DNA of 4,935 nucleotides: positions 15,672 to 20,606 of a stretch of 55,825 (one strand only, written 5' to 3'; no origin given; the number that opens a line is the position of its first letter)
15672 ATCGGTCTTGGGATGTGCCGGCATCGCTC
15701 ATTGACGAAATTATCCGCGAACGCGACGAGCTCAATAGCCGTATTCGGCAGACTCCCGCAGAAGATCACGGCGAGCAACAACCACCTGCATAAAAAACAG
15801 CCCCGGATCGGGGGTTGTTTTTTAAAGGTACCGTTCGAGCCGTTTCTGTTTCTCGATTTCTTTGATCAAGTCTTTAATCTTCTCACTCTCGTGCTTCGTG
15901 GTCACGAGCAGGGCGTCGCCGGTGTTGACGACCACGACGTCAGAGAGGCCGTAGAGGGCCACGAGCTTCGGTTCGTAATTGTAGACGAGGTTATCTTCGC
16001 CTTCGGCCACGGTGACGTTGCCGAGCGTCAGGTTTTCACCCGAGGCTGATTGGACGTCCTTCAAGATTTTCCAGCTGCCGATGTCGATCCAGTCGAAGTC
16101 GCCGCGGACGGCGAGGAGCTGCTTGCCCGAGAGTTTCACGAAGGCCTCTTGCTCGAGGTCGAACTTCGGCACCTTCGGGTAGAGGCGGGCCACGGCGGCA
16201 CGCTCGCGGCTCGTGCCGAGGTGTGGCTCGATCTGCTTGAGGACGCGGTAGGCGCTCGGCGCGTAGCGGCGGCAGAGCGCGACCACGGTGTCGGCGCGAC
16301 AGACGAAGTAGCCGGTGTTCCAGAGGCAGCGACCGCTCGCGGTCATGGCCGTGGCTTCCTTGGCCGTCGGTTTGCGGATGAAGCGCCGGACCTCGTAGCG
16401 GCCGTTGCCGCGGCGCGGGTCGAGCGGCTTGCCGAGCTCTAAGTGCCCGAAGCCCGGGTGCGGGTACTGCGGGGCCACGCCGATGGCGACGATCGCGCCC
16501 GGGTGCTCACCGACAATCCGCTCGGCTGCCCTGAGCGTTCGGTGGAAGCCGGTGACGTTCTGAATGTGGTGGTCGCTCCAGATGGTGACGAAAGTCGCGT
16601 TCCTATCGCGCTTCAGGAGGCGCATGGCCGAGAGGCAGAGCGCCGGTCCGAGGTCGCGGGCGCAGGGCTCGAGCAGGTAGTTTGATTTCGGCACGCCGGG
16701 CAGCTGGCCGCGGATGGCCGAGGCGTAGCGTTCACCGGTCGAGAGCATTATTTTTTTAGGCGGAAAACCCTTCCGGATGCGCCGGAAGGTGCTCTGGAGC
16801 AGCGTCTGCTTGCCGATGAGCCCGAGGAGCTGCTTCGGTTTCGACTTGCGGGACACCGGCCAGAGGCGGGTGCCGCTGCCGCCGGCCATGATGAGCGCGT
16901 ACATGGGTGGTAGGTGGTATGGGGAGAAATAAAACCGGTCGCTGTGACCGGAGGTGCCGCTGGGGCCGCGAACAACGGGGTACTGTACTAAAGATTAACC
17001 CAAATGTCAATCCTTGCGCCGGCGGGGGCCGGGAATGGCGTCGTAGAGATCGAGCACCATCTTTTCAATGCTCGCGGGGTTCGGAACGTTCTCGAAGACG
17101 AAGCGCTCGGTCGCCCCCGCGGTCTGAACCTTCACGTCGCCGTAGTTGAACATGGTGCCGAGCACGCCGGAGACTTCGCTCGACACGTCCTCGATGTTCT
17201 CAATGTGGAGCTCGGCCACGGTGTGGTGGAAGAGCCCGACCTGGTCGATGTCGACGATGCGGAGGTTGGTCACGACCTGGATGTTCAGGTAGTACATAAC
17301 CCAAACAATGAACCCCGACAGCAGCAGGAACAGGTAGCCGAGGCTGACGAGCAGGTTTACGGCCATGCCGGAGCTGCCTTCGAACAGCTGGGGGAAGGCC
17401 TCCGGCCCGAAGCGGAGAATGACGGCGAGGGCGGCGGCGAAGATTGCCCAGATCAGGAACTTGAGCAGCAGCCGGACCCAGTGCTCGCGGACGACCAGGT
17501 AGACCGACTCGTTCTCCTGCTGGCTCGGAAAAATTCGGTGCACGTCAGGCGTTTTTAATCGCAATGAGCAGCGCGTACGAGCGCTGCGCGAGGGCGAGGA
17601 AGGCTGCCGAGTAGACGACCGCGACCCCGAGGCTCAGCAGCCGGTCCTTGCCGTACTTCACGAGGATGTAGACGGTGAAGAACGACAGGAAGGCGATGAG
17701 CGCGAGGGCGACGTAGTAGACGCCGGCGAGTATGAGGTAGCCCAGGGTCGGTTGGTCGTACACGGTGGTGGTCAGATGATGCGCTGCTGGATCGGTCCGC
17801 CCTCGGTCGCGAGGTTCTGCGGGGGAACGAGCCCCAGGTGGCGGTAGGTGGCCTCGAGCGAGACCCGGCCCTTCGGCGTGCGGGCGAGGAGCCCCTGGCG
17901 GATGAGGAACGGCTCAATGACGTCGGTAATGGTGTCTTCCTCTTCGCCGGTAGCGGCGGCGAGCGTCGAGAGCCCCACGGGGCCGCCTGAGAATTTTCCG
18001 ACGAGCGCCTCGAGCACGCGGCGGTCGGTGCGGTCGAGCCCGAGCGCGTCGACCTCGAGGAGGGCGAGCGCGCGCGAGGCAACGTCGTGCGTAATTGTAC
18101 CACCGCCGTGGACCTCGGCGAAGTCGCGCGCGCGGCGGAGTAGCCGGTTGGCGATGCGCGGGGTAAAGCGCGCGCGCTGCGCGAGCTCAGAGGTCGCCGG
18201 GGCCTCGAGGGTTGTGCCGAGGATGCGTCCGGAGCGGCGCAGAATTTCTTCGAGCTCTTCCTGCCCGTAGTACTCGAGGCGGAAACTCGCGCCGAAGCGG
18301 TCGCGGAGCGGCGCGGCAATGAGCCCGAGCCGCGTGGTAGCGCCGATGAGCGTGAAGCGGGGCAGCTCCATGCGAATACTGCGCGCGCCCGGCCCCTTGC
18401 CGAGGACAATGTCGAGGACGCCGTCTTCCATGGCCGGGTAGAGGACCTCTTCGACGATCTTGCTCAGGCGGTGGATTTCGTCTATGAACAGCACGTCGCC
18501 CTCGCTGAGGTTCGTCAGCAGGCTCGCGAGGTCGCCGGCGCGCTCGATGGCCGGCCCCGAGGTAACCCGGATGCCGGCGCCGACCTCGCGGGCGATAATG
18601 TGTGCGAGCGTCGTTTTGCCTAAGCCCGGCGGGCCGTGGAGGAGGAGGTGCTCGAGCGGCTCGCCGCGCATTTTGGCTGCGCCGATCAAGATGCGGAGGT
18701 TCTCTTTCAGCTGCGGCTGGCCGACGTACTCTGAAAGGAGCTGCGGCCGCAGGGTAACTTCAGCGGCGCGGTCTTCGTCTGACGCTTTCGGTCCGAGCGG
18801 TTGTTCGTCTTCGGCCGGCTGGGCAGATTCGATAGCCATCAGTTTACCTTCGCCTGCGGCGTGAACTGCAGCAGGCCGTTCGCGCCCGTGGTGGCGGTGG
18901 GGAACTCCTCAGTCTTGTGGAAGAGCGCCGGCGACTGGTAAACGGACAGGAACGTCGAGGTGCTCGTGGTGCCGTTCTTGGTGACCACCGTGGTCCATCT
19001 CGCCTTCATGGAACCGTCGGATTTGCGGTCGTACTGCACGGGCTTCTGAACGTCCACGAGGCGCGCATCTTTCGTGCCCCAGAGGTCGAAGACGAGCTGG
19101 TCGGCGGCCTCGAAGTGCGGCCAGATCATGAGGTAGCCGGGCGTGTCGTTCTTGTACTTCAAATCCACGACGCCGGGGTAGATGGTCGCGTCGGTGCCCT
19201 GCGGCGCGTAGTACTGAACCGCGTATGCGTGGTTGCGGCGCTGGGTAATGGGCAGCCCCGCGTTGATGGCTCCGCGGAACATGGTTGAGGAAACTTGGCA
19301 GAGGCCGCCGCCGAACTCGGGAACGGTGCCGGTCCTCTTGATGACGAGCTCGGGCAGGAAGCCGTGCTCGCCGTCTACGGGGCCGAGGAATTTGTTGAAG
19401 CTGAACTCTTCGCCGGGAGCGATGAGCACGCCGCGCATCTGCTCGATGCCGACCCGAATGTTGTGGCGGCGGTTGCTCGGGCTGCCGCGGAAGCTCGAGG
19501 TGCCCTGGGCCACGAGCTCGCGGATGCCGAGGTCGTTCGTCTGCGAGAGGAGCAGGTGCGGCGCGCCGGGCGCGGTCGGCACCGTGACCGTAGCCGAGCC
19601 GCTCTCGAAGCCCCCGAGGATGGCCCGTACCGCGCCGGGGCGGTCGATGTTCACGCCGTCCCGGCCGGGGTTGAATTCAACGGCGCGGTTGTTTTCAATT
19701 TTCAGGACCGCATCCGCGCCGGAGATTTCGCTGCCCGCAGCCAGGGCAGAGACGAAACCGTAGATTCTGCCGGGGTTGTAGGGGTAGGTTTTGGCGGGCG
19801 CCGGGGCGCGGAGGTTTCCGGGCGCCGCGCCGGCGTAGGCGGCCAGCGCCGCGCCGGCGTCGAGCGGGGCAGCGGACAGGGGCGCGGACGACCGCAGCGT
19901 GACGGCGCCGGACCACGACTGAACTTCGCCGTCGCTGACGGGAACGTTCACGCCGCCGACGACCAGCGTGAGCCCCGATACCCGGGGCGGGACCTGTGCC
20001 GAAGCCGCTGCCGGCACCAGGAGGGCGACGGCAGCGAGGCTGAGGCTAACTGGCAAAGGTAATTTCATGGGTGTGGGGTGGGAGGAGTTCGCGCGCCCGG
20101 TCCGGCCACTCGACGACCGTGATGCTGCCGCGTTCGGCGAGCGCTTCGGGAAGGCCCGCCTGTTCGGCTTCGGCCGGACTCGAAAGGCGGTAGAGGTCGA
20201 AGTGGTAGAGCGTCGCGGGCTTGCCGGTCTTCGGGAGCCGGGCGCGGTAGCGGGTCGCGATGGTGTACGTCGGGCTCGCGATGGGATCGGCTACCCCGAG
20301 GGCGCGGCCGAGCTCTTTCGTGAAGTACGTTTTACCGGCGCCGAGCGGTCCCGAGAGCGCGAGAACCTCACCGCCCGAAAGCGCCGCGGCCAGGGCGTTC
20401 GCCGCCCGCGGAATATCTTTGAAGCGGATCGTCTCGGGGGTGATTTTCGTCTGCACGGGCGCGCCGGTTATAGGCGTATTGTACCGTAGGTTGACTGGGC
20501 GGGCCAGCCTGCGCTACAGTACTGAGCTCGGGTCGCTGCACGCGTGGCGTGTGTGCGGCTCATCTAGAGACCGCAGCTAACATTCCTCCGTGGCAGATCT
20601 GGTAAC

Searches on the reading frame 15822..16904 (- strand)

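Call 46: search_protein_families(library=pfam, proteins=[window:15822-16904:-], max_evalue=0.0001)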
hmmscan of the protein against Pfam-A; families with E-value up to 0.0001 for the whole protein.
window:15822-16904:- (360 aa): 2 families
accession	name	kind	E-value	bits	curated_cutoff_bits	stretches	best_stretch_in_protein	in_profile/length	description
PF00483.29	NTP_transferase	-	1.3e-25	90.9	21.2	1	3-286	2-240/245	Nucleotidyl transferase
PF22640.1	ManC_GMP_beta-helix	-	3.9e-10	39.9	27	1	296-349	2-54/55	MannoseP isomerase/GMP-like beta-helix domain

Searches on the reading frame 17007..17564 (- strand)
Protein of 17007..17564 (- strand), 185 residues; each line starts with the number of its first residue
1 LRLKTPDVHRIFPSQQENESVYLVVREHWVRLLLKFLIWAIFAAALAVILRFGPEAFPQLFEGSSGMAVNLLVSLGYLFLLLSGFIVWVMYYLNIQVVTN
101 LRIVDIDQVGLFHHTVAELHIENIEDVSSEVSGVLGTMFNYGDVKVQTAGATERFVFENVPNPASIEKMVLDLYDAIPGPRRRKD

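Call 46: search_protein_families(library=pfam, proteins=[window:17007-17564:-], max_evalue=0.0001)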
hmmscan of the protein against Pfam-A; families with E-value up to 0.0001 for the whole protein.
window:17007-17564:- (185 aa): 1 family
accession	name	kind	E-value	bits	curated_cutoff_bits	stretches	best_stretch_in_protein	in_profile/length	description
PF03703.20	bPH_2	-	6.9e-05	23.4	22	1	110-168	18-76/78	Bacterial PH domain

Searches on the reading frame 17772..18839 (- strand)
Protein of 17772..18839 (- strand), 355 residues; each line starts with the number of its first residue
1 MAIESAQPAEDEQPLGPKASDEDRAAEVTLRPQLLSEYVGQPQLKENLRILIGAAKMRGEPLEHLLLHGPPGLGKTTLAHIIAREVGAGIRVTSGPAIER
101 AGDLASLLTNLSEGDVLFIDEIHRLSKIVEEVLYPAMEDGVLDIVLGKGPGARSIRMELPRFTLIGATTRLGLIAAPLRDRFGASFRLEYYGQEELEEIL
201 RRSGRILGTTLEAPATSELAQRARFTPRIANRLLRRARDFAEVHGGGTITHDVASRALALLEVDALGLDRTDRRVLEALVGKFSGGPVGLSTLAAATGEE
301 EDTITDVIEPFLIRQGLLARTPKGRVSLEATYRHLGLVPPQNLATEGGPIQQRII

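Call 46: search_protein_families(library=pfam, proteins=[window:17772-18839:-], max_evalue=0.0001)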
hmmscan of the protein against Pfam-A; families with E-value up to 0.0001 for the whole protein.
window:17772-18839:- (355 aa): 7 families
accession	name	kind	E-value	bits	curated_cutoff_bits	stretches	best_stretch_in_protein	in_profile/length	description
PF05496.18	RuvB_N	-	8e-76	253.6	27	1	30-188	1-159/159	Holliday junction DNA helicase RuvB P-loop domain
PF17864.7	AAA_lid_4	-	5.6e-26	90.5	27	1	191-264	1-74/74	RuvB AAA lid domain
PF05491.19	RuvB_C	-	3.5e-21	75.4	24.7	1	266-335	2-71/72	RuvB C-terminal winged helix domain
PF00004.35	AAA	-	2.9e-20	73.5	21.2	1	65-189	1-130/131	ATPase family associated with various cellular activities (AAA)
PF07728.20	AAA_5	-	4.5e-09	36.9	22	1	64-182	1-139/139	AAA domain (dynein-related subfamily)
PF13191.12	AAA_16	-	1.5e-05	26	32.6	0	48-100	12-63/167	AAA ATPase domain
PF01078.27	Mg_chelatase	-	9.4e-05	22.3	20.3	0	63-82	23-42/207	Magnesium chelatase, subunit ChlI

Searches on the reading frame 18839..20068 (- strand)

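Call 47: search_protein_families(library=pfam, proteins=[window:18839-20068:-], max_evalue=0.0001)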
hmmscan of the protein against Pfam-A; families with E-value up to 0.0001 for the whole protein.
window:18839-20068:- (409 aa): 1 family
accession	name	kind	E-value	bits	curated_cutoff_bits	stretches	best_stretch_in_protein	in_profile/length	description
PF04294.18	VanW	-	8.7e-38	129.2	27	1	199-328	1-128/130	VanW like protein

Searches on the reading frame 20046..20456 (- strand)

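Call 47: search_protein_families(library=pfam, proteins=[window:20046-20456:-], max_evalue=0.0001)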
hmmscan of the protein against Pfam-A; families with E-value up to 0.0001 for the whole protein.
window:20046-20456:- (136 aa): 1 family
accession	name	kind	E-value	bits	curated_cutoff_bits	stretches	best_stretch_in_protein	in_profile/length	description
PF02367.23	TsaE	-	1.4e-33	116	26.6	1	14-134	6-118/128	Threonylcarbamoyl adenosine biosynthesis protein TsaE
